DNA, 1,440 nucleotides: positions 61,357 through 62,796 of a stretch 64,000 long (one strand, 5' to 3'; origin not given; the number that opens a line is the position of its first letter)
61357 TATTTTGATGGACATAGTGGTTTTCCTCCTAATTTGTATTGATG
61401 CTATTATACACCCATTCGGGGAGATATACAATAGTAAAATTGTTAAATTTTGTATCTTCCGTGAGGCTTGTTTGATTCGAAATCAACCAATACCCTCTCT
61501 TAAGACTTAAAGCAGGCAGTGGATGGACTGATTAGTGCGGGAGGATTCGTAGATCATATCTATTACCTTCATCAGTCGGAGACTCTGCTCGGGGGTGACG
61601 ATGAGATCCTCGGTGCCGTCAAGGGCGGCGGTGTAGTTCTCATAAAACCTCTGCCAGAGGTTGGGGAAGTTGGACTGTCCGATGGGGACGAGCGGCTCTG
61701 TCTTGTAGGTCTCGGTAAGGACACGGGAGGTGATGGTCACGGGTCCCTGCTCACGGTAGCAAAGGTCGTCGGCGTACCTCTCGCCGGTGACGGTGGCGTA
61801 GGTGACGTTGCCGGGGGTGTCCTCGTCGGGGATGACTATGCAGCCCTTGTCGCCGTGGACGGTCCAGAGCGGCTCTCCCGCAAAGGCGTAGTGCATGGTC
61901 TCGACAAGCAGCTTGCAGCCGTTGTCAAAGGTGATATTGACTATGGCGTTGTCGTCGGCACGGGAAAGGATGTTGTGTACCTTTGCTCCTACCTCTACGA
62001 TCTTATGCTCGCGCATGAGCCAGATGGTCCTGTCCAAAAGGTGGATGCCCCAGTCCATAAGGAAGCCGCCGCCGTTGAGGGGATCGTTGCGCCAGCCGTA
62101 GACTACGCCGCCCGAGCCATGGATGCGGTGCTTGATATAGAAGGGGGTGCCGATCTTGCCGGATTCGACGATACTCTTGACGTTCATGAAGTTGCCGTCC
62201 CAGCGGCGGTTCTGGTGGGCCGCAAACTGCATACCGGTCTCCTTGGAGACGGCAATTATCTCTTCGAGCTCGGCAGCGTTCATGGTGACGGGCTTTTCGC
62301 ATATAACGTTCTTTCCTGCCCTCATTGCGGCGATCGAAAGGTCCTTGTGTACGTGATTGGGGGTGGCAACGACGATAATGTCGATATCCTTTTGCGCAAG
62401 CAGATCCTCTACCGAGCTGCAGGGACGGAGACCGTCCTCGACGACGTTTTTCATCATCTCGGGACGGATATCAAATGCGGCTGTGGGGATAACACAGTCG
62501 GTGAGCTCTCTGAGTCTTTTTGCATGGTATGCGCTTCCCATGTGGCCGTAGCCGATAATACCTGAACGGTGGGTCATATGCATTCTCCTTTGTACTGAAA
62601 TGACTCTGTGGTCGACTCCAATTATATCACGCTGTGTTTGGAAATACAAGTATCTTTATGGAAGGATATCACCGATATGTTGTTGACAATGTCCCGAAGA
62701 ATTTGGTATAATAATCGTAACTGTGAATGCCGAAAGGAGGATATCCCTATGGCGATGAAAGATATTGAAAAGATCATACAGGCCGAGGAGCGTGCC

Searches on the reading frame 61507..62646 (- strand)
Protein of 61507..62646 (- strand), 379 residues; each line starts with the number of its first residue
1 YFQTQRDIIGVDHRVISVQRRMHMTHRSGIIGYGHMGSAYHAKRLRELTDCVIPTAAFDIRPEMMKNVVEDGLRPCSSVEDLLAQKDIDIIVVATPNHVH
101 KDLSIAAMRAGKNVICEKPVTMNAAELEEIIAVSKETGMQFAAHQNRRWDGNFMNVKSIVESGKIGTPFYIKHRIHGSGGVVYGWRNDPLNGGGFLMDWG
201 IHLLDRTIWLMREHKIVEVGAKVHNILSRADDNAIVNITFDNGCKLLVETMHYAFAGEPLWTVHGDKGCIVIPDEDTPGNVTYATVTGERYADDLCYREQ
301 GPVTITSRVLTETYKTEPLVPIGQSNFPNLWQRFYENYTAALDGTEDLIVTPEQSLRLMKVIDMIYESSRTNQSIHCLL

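Call 54: search_protein_families(library=pfam, proteins=[window:61507-62646:-])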
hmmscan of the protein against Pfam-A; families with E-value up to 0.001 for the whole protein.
window:61507-62646:- (379 aa): 4 families
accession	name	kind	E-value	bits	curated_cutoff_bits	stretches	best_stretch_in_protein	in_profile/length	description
PF02894.22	GFO_IDH_MocA_C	-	1e-29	104.3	22.9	1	157-375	1-216/218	Oxidoreductase family, C-terminal alpha/beta domain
PF01408.29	GFO_IDH_MocA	-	6.3e-24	85.4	24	1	27-141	2-116/120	Oxidoreductase family, NAD-binding Rossmann fold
PF22725.1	GFO_IDH_MocA_C3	-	5.7e-21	75.2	27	1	153-270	1-123/124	GFO/IDH/MocA C-terminal domain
PF03446.21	NAD_binding_2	-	2.6e-05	24.7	21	1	29-141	3-114/161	NAD binding domain of 6-phosphogluconate dehydrogenase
